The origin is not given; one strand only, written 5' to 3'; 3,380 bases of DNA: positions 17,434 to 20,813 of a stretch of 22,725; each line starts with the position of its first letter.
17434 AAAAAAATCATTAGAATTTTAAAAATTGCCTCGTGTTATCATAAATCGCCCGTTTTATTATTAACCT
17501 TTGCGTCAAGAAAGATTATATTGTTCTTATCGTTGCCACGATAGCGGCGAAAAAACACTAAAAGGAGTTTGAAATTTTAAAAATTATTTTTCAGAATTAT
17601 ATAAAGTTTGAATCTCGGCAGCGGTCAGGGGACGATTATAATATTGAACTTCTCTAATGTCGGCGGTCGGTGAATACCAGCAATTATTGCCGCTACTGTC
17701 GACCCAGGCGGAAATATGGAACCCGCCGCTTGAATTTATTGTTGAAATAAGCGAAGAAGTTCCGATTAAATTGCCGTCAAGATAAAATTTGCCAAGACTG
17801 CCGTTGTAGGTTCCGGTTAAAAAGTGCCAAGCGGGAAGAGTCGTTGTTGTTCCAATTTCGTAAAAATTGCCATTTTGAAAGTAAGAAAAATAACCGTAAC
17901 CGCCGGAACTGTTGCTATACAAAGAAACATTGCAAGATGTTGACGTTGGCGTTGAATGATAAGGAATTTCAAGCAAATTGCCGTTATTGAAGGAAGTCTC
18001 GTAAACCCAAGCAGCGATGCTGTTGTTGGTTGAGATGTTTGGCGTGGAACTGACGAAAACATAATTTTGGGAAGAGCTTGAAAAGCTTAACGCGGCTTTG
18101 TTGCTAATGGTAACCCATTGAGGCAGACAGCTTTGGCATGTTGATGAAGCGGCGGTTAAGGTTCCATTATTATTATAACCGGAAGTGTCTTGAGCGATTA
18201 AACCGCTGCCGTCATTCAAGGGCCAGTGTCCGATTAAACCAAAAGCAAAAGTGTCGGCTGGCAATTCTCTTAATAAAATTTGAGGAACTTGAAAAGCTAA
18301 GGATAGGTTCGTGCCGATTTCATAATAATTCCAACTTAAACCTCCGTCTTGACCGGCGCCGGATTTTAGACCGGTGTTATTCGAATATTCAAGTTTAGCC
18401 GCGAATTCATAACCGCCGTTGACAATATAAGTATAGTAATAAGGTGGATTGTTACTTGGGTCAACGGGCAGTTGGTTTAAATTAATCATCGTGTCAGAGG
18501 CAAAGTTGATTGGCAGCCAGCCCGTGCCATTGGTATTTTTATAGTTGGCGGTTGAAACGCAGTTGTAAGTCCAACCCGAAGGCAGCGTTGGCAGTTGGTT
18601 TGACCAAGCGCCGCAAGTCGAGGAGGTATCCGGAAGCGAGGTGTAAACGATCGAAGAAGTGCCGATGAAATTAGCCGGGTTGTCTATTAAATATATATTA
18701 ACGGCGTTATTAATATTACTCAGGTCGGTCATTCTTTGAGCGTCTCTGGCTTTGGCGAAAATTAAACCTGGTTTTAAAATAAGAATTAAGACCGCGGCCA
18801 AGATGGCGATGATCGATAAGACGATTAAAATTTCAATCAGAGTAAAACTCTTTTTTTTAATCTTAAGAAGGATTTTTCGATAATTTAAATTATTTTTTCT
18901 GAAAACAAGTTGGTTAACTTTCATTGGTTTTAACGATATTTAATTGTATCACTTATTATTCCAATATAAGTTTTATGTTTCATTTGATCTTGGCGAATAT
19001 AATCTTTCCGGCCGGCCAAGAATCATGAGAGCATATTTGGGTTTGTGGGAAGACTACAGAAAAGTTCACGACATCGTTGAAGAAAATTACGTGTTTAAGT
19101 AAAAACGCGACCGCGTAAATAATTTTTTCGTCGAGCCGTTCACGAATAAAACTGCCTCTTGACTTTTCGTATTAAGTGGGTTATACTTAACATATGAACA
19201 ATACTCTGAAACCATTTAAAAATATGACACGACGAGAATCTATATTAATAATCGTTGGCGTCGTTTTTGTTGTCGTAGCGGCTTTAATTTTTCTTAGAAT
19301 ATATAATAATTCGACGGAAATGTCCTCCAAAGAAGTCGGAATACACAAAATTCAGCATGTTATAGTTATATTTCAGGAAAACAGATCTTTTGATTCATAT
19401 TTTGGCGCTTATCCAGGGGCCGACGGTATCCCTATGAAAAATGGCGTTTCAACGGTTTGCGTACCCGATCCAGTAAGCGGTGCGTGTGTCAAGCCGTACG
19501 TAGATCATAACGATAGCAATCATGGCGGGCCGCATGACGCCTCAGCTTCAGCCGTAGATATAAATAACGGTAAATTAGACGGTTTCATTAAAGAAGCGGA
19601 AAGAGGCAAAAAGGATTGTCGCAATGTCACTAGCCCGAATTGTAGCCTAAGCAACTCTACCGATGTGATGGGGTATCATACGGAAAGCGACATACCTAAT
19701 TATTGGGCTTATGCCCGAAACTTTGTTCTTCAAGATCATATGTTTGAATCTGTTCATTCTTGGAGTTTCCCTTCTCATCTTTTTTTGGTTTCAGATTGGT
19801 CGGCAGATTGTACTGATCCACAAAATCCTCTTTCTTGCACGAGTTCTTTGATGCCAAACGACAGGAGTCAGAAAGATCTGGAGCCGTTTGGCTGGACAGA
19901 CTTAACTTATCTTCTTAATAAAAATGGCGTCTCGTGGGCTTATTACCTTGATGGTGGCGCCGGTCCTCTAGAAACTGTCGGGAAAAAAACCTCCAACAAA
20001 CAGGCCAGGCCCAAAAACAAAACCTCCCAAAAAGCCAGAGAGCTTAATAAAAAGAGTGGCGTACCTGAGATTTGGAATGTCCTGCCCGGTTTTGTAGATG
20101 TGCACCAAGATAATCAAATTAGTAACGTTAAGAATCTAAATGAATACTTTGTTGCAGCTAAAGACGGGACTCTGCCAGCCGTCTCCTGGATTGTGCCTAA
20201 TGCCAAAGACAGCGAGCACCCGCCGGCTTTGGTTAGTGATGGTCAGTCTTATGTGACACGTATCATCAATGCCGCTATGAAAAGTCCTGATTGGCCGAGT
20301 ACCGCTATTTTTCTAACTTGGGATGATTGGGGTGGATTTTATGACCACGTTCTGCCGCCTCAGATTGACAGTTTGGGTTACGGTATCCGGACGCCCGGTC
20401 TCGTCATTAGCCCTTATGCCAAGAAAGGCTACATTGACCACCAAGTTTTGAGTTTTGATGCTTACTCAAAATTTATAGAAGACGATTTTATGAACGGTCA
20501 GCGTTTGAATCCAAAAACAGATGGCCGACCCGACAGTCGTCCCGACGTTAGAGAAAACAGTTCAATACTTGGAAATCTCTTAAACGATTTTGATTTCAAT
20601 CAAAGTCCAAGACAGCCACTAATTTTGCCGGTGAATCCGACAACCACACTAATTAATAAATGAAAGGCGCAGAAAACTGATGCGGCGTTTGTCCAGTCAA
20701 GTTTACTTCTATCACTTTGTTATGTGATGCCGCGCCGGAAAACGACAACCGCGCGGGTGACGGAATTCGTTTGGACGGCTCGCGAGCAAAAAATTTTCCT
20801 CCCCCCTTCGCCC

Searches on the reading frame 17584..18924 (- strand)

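Call 7: search_protein_families(library=ncbifam, proteins=[window:17584-18924:-], max_evalue=0.01)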
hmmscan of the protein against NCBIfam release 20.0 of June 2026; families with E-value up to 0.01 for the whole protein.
window:17584-18924:- (446 aa): 8 families
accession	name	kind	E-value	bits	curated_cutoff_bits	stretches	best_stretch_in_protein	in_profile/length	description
TIGR01710.1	typeII_sec_gspG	equivalog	4.1e-06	26.8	88.85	1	26-92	2-69/134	type II secretion system major pseudopilin GspG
NF040999.1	pilin_ComGC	equivalog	0.00019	21.6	75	1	25-54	2-27/84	competence type IV pilus major pilin ComGC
TIGR01708.2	typeII_sec_gspH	equivalog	0.00071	19.6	80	1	27-50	4-27/169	type II secretion system minor pseudopilin GspH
NF007862.0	PRK10574.1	equivalog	0.00089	19.4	138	1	23-47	3-27/145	prepilin peptidase-dependent pilin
NF040982.1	ComGD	equivalog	0.00095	19.6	70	1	24-51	1-28/139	competence type IV pilus minor pilin ComGD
TIGR02532.1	IV_pilin_GFxxxE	domain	0.0013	18.5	16.3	1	27-46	4-23/24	prepilin-type N-terminal cleavage/methylation domain-containing protein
NF041775.1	typeIV_PilA_Myxo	equivalog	0.0043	17.1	400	1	23-63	9-45/214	type IV pilin protein PilA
NF052521.1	TafC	equivalog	0.0061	15.7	410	0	355-444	272-362/373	TafC family fimbrial protein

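Call 8: search_protein_families(library=pfam, proteins=[window:17584-18924:-], max_evalue=0.01)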
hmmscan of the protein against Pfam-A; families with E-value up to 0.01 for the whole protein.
window:17584-18924:- (446 aa): 2 families
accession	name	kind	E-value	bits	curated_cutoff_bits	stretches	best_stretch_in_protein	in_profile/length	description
PF13385.13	Laminin_G_3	-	2.6e-13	50.8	27.6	1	285-439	3-151/151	Concanavalin A-like lectin/glucanases superfamily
PF07963.17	N_methyl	-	1.2e-06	28.2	21.2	1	23-46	3-26/27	Prokaryotic N-terminal methylation motif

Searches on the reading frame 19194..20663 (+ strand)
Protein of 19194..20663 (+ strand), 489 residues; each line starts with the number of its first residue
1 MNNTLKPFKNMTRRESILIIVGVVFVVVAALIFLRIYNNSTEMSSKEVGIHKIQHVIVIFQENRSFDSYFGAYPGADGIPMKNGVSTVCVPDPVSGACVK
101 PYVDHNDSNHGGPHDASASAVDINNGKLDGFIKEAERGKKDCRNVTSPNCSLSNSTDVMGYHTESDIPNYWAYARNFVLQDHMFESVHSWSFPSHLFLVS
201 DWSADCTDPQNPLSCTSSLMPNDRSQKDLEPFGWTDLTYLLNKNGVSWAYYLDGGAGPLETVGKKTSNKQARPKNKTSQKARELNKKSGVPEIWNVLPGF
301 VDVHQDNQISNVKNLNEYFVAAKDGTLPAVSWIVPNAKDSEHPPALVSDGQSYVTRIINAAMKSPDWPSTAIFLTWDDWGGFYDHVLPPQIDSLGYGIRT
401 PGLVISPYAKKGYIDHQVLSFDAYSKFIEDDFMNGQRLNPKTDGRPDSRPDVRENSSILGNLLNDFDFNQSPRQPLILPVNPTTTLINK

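Call 7: search_protein_families(library=ncbifam, proteins=[window:19194-20663:+], max_evalue=0.01)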
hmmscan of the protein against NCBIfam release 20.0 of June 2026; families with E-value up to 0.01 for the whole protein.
window:19194-20663:+ (489 aa): 2 families
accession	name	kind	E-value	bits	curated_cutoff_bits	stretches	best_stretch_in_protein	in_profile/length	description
TIGR03396.1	PC_PLC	equivalog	2.4e-50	171.7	580.25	1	45-390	34-349/688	phosphocholine-specific phospholipase C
TIGR03397.1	acid_phos_Burk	subfamily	9.9e-39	133.8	362.75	3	227-432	258-450/483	acid phosphatase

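Call 8: search_protein_families(library=pfam, proteins=[window:19194-20663:+], max_evalue=0.01)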
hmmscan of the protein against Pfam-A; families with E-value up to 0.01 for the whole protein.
window:19194-20663:+ (489 aa): 1 family
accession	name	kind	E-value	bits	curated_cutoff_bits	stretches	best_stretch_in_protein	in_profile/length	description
PF04185.19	Phosphoesterase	-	8.8e-67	226.2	23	1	53-432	1-353/356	Phosphoesterase family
